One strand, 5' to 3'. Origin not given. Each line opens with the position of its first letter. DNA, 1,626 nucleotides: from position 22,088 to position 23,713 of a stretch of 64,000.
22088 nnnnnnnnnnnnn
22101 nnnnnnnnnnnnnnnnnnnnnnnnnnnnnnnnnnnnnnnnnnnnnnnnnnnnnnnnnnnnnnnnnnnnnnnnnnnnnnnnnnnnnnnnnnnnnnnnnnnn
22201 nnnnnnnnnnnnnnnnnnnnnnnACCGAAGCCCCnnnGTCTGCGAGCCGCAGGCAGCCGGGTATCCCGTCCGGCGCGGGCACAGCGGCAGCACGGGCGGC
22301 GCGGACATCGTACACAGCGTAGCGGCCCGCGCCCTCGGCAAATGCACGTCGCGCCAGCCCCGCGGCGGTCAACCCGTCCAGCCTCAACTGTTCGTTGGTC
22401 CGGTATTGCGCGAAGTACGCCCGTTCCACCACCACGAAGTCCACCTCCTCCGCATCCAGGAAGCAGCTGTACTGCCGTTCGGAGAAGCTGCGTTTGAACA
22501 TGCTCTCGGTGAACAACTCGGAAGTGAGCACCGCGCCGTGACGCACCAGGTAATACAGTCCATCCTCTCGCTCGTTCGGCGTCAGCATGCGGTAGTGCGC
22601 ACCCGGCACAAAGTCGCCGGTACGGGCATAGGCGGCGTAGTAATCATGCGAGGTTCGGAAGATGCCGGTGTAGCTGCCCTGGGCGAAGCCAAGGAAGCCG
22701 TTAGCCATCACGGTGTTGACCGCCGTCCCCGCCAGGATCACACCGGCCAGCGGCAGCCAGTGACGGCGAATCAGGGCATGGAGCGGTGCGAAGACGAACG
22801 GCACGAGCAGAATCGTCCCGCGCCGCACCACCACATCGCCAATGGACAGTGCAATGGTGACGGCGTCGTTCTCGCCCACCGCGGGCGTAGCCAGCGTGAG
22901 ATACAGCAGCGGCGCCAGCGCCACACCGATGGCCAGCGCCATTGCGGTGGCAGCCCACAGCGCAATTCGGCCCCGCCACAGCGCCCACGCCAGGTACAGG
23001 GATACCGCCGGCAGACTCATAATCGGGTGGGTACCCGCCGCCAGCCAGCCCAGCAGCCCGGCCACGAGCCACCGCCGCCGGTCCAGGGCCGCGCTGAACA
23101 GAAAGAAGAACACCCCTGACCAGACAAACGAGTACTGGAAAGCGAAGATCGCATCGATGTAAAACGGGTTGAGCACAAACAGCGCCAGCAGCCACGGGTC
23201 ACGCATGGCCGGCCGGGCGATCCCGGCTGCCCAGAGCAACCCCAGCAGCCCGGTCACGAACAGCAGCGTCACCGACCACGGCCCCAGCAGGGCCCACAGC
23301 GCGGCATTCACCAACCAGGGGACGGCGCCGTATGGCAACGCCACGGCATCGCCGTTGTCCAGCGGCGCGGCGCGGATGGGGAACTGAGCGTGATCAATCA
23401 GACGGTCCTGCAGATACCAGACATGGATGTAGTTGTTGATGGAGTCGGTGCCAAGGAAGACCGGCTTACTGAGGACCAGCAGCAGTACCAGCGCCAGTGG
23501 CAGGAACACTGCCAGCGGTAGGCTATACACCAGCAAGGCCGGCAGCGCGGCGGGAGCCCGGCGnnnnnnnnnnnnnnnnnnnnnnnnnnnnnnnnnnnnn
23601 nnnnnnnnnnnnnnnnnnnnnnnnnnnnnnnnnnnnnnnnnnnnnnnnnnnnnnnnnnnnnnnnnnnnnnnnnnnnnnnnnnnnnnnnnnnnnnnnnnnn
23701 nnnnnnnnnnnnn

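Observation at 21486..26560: Arn-like aminosugar lipid-modification cluster with a GT2 :: polytopic membrane domain fusion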

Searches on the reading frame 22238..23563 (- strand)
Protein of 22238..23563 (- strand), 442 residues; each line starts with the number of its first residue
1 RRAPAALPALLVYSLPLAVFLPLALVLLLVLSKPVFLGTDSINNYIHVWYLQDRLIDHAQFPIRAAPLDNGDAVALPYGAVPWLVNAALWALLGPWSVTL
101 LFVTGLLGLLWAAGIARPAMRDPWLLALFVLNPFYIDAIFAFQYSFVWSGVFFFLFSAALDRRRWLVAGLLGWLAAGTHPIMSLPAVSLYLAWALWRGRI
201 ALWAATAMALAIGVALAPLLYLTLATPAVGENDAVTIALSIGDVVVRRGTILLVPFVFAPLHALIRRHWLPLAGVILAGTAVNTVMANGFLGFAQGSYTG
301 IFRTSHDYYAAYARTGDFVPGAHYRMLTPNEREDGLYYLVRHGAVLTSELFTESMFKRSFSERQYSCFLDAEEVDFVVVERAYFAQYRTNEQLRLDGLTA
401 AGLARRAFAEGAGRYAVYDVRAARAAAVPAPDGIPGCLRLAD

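Call 23: find_homologous_proteins(query=window:22238-23563:-, max_evalue=0.01)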
Query window:22238-23563:- (442 aa): 43 proteins with E <= 0.01 among 8000 candidates.
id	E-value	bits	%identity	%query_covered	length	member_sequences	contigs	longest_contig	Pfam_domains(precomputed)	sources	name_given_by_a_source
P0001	2.1e-287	971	100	100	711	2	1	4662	PF13641.13,PF00535.33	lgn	-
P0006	1.2e-188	646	67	98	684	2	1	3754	PF13641.13,PF00535.33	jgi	jgi:glycosyltransferase involved in cell wall biosynthesis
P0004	7.7e-186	636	65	98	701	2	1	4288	PF13641.13,PF00535.33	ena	-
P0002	5.4e-182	624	68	90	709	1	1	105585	PF00535.33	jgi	jgi:glycosyltransferase involved in cell wall biosynthesis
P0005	6.0e-181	620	65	99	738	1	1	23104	PF13641.13,PF00535.33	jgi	jgi:glycosyltransferase involved in cell wall biosynthesis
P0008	1.9e-179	615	67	99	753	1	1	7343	PF00535.33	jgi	jgi:glycosyltransferase involved in cell wall biosynthesis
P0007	4.1e-173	594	66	92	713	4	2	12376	PF13641.13,PF00535.33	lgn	-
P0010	1.5e-171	589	62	99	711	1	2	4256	PF13641.13,PF00535.33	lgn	-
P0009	1.1e-167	576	64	92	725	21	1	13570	PF13641.13,PF00535.33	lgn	-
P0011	3.2e-155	535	56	99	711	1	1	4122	PF13641.13,PF00535.33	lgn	-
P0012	2.4e-149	516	55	97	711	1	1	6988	PF13641.13,PF00535.33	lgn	-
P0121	2.0e-139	483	63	79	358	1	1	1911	-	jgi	jgi:hypothetical protein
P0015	1.1e-125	438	50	99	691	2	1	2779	PF13641.13,PF00535.33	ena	-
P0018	3.2e-122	427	48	99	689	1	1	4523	PF13641.13,PF00535.33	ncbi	-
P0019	3.8e-117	410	47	99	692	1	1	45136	PF00535.33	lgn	-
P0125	2.5e-100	354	42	95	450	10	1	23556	-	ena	-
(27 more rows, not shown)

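Call 35: search_protein_representatives(alignment_id=A2)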
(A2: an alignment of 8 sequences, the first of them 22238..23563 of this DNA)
Query: 8 sequences, 446 profile positions. Proteins with E-value up to 0.001 (for the whole library): 267; up to 1e-10: 202; up to 1e-30: 74. The best 150 are listed.
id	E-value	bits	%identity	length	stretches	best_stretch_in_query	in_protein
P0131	2.1e-207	705.6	-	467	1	2-445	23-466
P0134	2.1e-169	580.4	-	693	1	4-445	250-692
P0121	2.0e-158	544.2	-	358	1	94-444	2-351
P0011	1.6e-150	518.1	-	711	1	4-444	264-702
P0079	2.6e-143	494.4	-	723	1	18-431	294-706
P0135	6.2e-134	463.5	-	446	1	12-439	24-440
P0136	2.4e-124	431.9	-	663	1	14-432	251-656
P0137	3.1e-116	405.1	-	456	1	12-445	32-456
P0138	1.7e-105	369.8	-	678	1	19-434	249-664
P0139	7.3e-105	367.7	-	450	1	19-430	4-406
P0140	1.8e-104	366.4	-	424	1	26-431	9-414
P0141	1.5e-99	350.2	-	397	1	38-434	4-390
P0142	5.0e-99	348.4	-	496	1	5-273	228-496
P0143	6.4e-99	348.1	-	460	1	19-443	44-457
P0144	6.0e-97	341.6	-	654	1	7-445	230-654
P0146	1.1e-86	307.8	-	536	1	23-430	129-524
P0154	4.4e-69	249.7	-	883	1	13-421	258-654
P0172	2.0e-52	194.8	-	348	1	2-139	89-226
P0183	3.6e-40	154.5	-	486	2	26-155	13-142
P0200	3.0e-32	128.4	-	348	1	347-445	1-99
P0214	2.1e-28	115.6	-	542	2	59-189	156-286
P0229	4.2e-24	101.5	-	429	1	21-158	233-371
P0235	1.0e-22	96.9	-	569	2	13-110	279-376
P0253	3.2e-20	88.7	-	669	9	26-57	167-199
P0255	3.9e-20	88.4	-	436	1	75-177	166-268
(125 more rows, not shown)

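Call 49: predict_structure(alignment_id=A3)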
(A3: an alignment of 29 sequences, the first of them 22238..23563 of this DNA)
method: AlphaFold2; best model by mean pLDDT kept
length: 442 residues; sequences in the alignment: 29
mean_pLDDT: 91.6   pTM: 0.91
mean pLDDT of the five models: 91.6, 90.3, 90.1, 90.0, 90.0
residues with pLDDT >= 90: 347; 70-90: 70; 50-70: 18; < 50: 7
segments of 3 or more residues with pLDDT < 50: 1-3, 291-294
pLDDT, mean of each block of 10 residues (from residue 1): 62 87 96 93 96 97 97 94 97 97 98 98 93 92 97 98 97 97 97 97 96 95 91 91 92 96 86 76 64 61 91 97 93 83 95 89 96 97 91 97 97 94 94 92 73
secondary structure, 60 per line:
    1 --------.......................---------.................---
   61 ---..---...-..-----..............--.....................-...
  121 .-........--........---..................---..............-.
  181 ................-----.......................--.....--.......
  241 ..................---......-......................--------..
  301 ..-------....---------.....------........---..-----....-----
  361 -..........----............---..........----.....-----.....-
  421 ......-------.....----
elements in order: H9-31 H41-57 H80-93 H96-116 H118-121 H123-130 H133-140 H144-161 H165-178 H180-196 H202-224 H227-231 H234-258 H262-267 H269-290 H299-302 H310-313 E323-327 H334-341 H352-355 H362-371 E376-380 H381-387 H391-400 E405-409 E415-419 H421-426 H434-438

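Call 51: search_solved_structures(query=A3, max_evalue=10)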
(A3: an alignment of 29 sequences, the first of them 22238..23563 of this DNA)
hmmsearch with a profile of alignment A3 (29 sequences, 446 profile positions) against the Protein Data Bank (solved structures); distinct sequences matched with E-value up to 10: 2.
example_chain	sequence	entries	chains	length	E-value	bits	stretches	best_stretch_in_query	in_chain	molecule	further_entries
8iq4_R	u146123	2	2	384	0.13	14.3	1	228-308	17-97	Prostaglandin F2-alpha receptor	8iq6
8iuk_R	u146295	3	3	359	0.18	13.8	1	228-308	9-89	Prostaglandin F2-alpha receptor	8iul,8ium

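Call 52: search_protein_families(library=pfam, alignment_id=A3, max_evalue=1)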
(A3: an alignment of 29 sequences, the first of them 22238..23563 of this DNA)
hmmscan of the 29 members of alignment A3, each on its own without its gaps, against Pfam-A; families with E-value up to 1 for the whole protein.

A. member 1, window:22238-23563:- (442 aa): 0 families

B. families by the number of members that match (of 29 scanned): 7 families
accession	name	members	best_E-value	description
PF10387.14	DUF2442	2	0.056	Protein of unknown function (DUF2442)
PF01127.27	Sdh_cyt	1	0.028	Succinate dehydrogenase/Fumarate reductase transmembrane subunit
PF16938.10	Phage_holin_Dp1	1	0.043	Putative phage holin Dp-1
PF15103.11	G0-G1_switch_2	1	0.074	G0/G1 switch protein 2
PF23495.1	YbgU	1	0.21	YbgU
PF04789.21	DUF621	1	0.26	Protein of unknown function (DUF621)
PF10864.13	DUF2663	1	0.52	Protein of unknown function (DUF2663)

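Call 62: fold_search(model_id=the predicted structure, library=pdb)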
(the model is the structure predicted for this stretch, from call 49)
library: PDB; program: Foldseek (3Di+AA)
matches with E <= 10: 91; with E <= 0.001: 0
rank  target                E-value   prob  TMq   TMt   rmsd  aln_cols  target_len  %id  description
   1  8agb_A                4.0e-03  1.00  0.51  0.38  12.2       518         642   12  Structure of yeast oligosaccharylransferase complex with lipid-linked oligosaccharide bound (released 2022-12-07)
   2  5f15                  1.1e-02  1.00  0.44  0.37  13.2       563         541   13  Crystal Structure of ArnT from Cupriavidus metallidurans bound to Undecaprenyl phosphate (released 2016-02-17)
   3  7oci_F                1.5e-02  1.00  0.51  0.38  10.9       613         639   11  Cryo-EM structure of yeast Ost6p containing oligosaccharyltransferase complex (released 2022-02-16)
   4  8agc_A                1.8e-02  1.00  0.35  0.24  16.6       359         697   14  Structure of yeast oligosaccharylransferase complex with lipid-linked oligosaccharide and non-acceptor peptide bound (released 2022-12-07)
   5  8pn9_A                2.2e-02  1.00  0.47  0.34  14.1       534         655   11  Structure of human oligosaccharyltransferase OST-A complex bound to NGI-1 (released 2024-05-08)
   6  5ezm                  2.5e-02  1.00  0.48  0.42   9.4       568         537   14  Crystal Structure of ArnT from Cupriavidus metallidurans in the apo state (released 2016-02-17)
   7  6ezn_F                6.3e-02  1.00  0.51  0.37  11.2       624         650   10  Cryo-EM structure of the yeast oligosaccharyltransferase (OST) complex (released 2018-01-17)
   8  6s7t_A                6.6e-02  0.95  0.36  0.25  11.1       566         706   13  Cryo-EM structure of human oligosaccharyltransferase complex OST-B (released 2019-12-18)
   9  9s6t_A                1.1e-01  0.98  0.43  0.41  11.2       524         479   10  Ternary cryo-EM structure of chicken ALG12 with Dol25-PP-GlcNAc2Man7, Dol25-P-Man, and Fab (released 2026-03-18)
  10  3waj                  2.1e-01  0.66  0.32  0.21  14.7       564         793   10  Crystal structure of the Archaeoglobus fulgidus oligosaccharyltransferase (O29867_ARCFU) complex with Zn and sulfate (released 2013-10-30)
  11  7zlh_A                2.8e-01  0.93  0.47  0.34  12.0       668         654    8  Cryo-EM structure of C-mannosyltransferase CeDPY19, in apo state, bound to CMT2-Fab and anti-Fab nanobody (released 2023-01-11)
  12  7e9s_A                3.5e-01  0.51  0.30  0.18  20.5       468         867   12  Archaeal oligosaccharyltransferase AglB from Archaeoglobus fulgidus in complex with an inhibitory peptide and a dolich (released 2021-09-08)
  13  7zlg_A                4.1e-01  0.87  0.45  0.32  12.1       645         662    8  Cryo-EM structure of C-mannosyltransferase CeDPY19, in complex with acceptor peptide and bound to CMT2-Fab and anti-Fa (released 2023-01-11)
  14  3wak                  4.1e-01  0.41  0.29  0.17  20.1       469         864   11  Crystal structure of the Archaeoglobus fulgidus oligosaccharyltransferase (O29867_ARCFU) in the apo form (released 2013-10-30)
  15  6p25_B                5.1e-01  0.80  0.28  0.20   6.7       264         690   12  Structure of S. cerevisiae protein O-mannosyltransferase Pmt1-Pmt2 complex bound to the sugar donor and a peptide acce (released 2019-07-10)
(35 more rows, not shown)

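Call 74: search_protein_families(library=pfam, proteins=[P0154, P0146, P0183, P0214, P0235, P0253, P0229, P0255, P0200, P0172], max_evalue=0.001)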
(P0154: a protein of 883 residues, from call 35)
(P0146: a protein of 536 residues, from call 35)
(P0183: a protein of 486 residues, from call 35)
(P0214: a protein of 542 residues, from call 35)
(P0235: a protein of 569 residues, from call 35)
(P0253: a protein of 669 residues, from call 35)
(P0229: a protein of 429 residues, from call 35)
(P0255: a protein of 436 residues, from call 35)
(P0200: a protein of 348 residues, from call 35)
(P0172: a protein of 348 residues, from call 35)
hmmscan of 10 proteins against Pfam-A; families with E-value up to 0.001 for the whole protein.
P0154 (883 aa): 3 families
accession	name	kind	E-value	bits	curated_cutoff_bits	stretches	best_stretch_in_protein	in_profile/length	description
PF00535.33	Glycos_transf_2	-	3.6e-22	79.5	23.3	1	21-154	3-128/168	Glycosyl transferase family 2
PF01522.26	Polysacc_deac_1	-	2e-21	76.7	23.1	1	681-801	3-124/124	Polysaccharide deacetylase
PF13704.12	Glyco_tranf_2_4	-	5.5e-05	24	27.5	1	26-114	2-81/98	Glycosyl transferase family 2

P0146 (536 aa): 0 families

P0183 (486 aa): 0 families

P0214 (542 aa): 0 families

P0235 (569 aa): 0 families

P0253 (669 aa): 0 families

P0229 (429 aa): 1 family
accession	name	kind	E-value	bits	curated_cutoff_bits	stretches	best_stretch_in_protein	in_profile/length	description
PF01522.26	Polysacc_deac_1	-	7.5e-17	61.9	23.1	1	2-95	26-121/124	Polysaccharide deacetylase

P0255 (436 aa): 0 families

P0200 (348 aa): 2 families
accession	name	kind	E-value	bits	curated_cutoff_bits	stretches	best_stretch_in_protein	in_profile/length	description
PF07690.21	MFS_1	-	2.3e-09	37.1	33.4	1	126-321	2-205/347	Major Facilitator Superfamily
PF12832.13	MFS_1_like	-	0.00028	20.5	25.2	1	126-259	219-352/373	MFS_1 like family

P0172 (348 aa): 0 families

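Call 87: find_encoding_contigs(protein=P0154, flank=6000, max_places=3)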
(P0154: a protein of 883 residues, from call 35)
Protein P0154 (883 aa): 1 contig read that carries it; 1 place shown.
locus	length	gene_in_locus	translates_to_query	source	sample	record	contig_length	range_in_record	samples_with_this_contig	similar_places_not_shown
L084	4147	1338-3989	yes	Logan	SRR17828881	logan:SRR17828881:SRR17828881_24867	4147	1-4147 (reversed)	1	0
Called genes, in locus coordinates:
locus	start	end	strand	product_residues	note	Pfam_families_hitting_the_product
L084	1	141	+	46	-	?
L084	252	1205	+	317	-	PF00756:Esterase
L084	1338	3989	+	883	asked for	PF00535:Glycos_transf_2, PF01522:Polysacc_deac_1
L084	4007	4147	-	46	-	?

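Call 88: find_encoding_contigs(protein=P0125, flank=8000, max_places=2)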
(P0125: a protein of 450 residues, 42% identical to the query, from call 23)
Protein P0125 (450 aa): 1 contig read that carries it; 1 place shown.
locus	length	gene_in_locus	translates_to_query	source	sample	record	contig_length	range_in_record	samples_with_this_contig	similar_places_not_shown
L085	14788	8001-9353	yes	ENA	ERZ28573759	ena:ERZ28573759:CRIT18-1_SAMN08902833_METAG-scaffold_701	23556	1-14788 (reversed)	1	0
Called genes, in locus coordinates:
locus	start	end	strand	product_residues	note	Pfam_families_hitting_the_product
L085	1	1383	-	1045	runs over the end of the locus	PF00873:ACR_tran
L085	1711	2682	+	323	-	-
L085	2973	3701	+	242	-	PF00072:Response_reg, PF00486:Trans_reg_C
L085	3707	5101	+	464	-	PF00672:HAMP, PF00512:HisKA, PF02518:HATPase_c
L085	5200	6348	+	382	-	PF01041:DegT_DnrJ_EryC1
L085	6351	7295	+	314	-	PF01073:3Beta_HSD, PF01370:Epimerase, PF02719:Polysacc_synt_2 (weak), PF04321:RmlD_sub_bind, PF13460:NAD_binding_10, PF16363:GDP_Man_Dehyd, PF07993:NAD_binding_4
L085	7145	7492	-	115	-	-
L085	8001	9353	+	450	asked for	-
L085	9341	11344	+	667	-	PF07690:MFS_1, PF01522:Polysacc_deac_1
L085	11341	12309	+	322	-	PF01073:3Beta_HSD, PF01370:Epimerase, PF02719:Polysacc_synt_2, PF04321:RmlD_sub_bind, PF16363:GDP_Man_Dehyd, PF13460:NAD_binding_10, PF07993:NAD_binding_4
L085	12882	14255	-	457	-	PF02515:CoA_transf_3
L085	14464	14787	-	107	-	?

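Call 92: find_homologous_proteins(query=A3, max_evalue=0.00001)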
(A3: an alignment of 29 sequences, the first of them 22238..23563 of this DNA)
Query A3 (29 sequences) (442 aa, profile of the alignment): 39 proteins with E <= 0.00001 among 8000 candidates.
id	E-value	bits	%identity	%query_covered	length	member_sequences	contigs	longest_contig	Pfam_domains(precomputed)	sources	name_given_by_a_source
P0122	1.1e-158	547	44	99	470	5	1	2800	-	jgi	jgi:hypothetical protein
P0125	2.1e-154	533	42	95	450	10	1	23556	-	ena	-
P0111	2.5e-153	529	41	99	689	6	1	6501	PF00535.33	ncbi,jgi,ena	-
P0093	3.2e-153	529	41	99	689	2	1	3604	PF00535.33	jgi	-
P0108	2.7e-151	522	42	95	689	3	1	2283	PF00535.33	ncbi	-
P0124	6.4e-149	515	44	86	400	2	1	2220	-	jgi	-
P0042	5.6e-148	512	44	99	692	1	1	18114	PF00535.33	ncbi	-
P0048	4.5e-145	502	44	95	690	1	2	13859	PF00535.33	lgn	-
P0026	1.5e-144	500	48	92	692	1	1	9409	PF13641.13,PF00535.33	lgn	-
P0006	9.4e-144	498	67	98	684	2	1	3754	PF13641.13,PF00535.33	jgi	jgi:glycosyltransferase involved in cell wall biosynthesis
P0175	9.3e-143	494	27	85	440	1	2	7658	-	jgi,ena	jgi:hypothetical protein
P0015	9.9e-143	494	50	99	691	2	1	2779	PF13641.13,PF00535.33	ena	-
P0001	1.0e-140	488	100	100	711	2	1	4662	PF13641.13,PF00535.33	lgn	-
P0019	1.0e-140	488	47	99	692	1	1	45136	PF00535.33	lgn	-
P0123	2.3e-140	486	41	99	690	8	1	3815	PF00535.33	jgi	jgi:glycosyltransferase involved in cell wall biosynthesis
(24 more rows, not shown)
